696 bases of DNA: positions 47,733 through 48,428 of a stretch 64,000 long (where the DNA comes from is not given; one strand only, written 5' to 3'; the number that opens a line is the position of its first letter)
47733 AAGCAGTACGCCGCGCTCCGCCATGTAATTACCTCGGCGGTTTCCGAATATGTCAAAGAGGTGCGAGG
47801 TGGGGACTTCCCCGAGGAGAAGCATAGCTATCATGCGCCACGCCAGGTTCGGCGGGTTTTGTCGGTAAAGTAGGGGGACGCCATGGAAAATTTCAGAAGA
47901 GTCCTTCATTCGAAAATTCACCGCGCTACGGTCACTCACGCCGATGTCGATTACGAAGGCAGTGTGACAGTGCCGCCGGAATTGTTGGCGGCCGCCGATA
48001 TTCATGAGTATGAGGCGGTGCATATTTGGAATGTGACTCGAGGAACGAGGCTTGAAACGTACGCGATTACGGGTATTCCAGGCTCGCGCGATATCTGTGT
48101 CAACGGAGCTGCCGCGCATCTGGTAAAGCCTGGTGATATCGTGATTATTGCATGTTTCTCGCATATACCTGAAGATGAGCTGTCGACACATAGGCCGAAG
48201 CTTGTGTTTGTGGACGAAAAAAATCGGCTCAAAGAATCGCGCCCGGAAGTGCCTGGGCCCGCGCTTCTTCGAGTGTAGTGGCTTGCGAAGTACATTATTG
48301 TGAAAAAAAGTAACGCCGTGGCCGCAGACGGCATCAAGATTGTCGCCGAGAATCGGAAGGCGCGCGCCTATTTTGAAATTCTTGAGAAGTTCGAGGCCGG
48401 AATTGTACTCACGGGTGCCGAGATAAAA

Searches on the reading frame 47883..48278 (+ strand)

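Call 8: search_protein_families(library=pfam, proteins=[window:47883-48278:+], max_evalue=0.01)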
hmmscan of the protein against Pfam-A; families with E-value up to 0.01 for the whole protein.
window:47883-48278:+ (131 aa): 1 family
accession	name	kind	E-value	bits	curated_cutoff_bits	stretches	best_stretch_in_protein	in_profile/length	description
PF02261.22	Asp_decarbox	-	3.5e-46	156.2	25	1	5-116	3-114/115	Aspartate decarboxylase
